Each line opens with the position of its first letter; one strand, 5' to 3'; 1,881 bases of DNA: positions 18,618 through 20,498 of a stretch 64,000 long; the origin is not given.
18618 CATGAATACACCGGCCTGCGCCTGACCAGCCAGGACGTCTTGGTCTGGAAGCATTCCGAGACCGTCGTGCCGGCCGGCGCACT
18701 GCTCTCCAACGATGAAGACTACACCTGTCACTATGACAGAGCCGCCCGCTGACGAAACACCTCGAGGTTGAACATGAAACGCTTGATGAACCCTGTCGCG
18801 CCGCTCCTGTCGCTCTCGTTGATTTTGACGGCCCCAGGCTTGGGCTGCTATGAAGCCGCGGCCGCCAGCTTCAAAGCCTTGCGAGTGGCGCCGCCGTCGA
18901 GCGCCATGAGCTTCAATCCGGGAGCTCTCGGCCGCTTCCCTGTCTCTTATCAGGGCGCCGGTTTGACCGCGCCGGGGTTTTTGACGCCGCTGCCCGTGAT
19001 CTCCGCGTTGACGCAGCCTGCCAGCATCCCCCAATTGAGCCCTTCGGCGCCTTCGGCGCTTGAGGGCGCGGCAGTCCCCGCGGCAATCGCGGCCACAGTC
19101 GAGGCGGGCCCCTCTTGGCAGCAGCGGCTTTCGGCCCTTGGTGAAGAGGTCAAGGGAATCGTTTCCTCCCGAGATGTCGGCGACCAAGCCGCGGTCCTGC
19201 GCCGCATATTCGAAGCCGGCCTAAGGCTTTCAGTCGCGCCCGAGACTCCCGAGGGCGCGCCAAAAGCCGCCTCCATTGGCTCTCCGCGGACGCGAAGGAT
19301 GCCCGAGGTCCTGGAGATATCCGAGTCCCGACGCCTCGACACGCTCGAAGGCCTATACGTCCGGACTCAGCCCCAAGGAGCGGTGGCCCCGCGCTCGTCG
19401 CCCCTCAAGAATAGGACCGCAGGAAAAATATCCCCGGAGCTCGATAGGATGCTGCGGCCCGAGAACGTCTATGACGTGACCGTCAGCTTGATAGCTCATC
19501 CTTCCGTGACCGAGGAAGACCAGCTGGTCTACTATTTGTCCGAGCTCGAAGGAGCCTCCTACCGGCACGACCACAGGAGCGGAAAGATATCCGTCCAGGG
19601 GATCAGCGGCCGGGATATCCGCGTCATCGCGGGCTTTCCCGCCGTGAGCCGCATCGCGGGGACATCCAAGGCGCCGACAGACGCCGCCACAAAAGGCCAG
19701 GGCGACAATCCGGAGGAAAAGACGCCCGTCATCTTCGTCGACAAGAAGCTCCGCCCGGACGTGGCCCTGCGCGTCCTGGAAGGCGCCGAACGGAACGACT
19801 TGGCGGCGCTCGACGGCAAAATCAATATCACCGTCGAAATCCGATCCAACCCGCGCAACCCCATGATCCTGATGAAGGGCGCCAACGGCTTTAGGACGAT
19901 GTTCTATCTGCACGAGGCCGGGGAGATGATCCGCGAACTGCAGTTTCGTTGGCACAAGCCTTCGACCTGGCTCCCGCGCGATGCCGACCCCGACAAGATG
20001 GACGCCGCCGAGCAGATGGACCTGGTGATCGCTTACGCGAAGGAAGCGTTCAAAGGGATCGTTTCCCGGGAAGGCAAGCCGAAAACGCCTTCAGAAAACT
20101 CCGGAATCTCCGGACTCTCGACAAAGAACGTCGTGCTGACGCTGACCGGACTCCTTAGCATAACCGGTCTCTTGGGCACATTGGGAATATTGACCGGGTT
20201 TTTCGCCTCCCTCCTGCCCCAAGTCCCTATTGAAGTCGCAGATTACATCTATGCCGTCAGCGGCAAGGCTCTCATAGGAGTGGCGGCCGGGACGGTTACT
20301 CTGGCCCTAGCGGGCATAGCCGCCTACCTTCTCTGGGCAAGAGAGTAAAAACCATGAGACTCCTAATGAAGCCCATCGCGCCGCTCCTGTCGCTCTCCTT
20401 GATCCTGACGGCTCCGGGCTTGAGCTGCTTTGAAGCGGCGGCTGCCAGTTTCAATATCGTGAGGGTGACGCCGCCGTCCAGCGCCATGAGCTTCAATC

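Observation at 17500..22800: Local GC dips coincide with the variable bodies of the paralog genes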

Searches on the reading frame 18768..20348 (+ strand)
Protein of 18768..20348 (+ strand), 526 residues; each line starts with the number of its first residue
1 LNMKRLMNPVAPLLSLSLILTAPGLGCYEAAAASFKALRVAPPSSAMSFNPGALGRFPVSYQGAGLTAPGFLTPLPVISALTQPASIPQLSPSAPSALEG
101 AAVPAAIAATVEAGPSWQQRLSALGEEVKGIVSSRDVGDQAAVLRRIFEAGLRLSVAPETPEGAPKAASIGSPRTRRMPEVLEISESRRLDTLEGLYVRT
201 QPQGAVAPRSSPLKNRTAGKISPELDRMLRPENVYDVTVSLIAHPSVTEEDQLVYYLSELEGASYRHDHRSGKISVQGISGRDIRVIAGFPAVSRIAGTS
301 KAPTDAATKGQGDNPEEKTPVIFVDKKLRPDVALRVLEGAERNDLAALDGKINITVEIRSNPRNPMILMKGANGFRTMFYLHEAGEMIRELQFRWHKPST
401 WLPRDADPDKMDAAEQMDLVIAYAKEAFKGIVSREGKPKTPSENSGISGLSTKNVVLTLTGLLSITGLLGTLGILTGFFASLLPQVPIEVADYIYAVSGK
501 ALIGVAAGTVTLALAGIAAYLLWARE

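Call 7: search_protein_families(library=pfam, proteins=[window:18768-20348:+], max_evalue=0.1)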
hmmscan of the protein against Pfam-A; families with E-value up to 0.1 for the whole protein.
window:18768-20348:+ (526 aa): 0 families

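Call 10: find_homologous_proteins(query=window:18768-20348:+, max_evalue=0.001)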
Query window:18768-20348:+ (526 aa): 6 proteins with E <= 0.001 among 8000 candidates.
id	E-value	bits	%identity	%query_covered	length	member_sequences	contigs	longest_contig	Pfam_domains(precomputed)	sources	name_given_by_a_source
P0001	2.1e-192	658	99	60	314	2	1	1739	-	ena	-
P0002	6.9e-165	568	77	39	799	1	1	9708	-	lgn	-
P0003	8.9e-104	366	73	19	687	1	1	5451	-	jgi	jgi:hypothetical protein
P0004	4.2e-51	192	71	28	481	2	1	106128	-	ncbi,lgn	ncbi:MAG: hypothetical protein AAB320_00360 [Elusimicrobiota bacterium]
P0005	1.9e-32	131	45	34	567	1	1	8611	-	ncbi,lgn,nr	ncbi:MAG: hypothetical protein Q8T11_06855 [Elusimicrobiota bacterium]|nr:hypothetical protein [Elus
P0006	5.9e-28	116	44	33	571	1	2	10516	-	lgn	-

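Call 13: find_encoding_contigs(protein=P0002, flank=10000, max_places=4)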
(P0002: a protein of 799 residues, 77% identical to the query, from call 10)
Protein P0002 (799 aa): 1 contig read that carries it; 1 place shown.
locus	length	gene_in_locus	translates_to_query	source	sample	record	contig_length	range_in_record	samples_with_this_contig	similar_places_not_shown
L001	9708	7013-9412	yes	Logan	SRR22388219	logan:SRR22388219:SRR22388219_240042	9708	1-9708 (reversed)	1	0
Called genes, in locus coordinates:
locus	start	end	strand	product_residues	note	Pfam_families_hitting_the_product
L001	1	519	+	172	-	?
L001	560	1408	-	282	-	-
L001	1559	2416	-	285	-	-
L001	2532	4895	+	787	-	-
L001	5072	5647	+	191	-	-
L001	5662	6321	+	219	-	-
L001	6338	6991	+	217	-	-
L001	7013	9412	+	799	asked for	-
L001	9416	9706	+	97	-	?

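Call 14: find_encoding_contigs(protein=P0005, flank=10000, max_places=4)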
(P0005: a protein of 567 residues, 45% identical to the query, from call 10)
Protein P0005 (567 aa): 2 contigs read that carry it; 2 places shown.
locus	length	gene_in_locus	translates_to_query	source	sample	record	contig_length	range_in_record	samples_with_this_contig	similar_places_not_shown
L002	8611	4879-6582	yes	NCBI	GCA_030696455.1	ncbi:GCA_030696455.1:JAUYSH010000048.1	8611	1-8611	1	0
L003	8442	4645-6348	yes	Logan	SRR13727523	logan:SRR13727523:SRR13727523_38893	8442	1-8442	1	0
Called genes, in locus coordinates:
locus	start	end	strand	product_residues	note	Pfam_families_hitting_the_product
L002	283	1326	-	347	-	-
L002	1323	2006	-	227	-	-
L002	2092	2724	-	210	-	-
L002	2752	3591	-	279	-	-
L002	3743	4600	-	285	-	-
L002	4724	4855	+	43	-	-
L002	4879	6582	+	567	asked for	-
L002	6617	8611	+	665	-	?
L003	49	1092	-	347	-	-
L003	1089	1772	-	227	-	-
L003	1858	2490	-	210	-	-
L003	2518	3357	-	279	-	-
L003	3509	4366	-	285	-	-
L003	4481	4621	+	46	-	-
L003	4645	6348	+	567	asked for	-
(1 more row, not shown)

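Call 16: find_encoding_contigs(protein=P0003, flank=10000, max_places=4)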
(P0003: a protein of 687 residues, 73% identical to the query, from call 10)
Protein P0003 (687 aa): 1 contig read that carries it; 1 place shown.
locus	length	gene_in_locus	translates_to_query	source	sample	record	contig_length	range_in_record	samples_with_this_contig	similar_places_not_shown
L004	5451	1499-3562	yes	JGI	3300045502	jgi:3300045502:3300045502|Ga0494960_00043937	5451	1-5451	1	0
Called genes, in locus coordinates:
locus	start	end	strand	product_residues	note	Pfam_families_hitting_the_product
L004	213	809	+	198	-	-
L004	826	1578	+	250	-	-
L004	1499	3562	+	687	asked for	-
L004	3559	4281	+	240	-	-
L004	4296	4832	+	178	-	-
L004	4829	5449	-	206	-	?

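Call 17: find_encoding_contigs(protein=P0006, flank=10000, max_places=4)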
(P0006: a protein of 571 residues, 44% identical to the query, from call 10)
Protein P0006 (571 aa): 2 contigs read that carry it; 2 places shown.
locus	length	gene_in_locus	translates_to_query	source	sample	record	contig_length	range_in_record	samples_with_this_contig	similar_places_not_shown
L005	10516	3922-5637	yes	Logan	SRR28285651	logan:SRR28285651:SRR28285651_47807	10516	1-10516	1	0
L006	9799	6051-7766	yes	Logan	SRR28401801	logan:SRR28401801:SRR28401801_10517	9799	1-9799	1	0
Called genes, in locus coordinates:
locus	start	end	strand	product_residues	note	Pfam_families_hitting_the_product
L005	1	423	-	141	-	?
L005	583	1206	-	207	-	-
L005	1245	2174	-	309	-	-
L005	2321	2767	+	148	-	-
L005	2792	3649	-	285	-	-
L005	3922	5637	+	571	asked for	-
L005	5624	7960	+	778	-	-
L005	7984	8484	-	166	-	PF13474:SnoaL_3, PF12680:SnoaL_2 (weak)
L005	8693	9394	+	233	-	-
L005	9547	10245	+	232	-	PF00072:Response_reg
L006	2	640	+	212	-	?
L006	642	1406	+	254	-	PF10920:DUF2705 (weak), PF12679:ABC2_membrane_2, PF12698:ABC2_membrane_3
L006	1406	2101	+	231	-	PF13428:TPR_14 (faint), PF13176:TPR_7 (faint), PF13174:TPR_6 (faint)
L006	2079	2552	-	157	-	PF00293:NUDIX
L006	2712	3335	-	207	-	-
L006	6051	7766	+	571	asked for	-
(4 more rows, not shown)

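Call 18: find_encoding_contigs(protein=P0004, flank=10000, max_places=4)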
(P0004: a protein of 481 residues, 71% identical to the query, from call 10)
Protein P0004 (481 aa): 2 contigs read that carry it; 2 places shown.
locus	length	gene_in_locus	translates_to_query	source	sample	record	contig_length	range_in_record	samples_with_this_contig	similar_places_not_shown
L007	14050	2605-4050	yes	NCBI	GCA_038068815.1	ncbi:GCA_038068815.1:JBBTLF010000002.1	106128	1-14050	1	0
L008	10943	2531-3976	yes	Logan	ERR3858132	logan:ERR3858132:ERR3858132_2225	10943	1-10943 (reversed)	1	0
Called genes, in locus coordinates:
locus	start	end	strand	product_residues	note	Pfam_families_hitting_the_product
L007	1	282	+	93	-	?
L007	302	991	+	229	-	-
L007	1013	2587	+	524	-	-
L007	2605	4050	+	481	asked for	-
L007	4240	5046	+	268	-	-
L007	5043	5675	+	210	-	-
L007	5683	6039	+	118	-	PF00072:Response_reg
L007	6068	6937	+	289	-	-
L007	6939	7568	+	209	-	-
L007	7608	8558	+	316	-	-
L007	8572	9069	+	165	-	PF00300:His_Phos_1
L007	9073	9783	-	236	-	-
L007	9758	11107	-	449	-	PF02310:B12-binding, PF04055:Radical_SAM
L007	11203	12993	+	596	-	PF17297:PEPCK_N, PF00821:PEPCK_GTP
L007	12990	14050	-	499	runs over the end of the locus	PF07837:FTCD_N, PF02971:FTCD, PF04961:FTCD_C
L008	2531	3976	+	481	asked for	-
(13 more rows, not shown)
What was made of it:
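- The source is a MAG (calls 10, 18).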

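Call 45: search_protein_families(library=ncbifam, proteins=[window:18768-20348:+], max_evalue=0.05)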
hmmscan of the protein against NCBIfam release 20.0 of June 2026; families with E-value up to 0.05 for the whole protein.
window:18768-20348:+ (526 aa): 0 families

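Call 46: search_protein_families(library=padloc, proteins=[window:18768-20348:+], max_evalue=0.01)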
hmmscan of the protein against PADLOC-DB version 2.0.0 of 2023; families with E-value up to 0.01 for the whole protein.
window:18768-20348:+ (526 aa): 0 families

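Call 85: search_protein_families(library=pfam, proteins=[L005:1245-2174:-, L004:4296-4832:+], max_evalue=0.05)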
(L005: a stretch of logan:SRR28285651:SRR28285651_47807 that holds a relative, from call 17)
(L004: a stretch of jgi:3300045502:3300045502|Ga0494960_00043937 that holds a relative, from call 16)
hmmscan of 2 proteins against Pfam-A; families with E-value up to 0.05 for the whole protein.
L005:1245-2174:- (309 aa): 0 families

L004:4296-4832:+ (178 aa): 0 families
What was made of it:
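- On Polymorphic toxin system: No toxin or immunity families in Pfam, NCBIfam or PADLOC (calls 7, 45, 46, 85).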
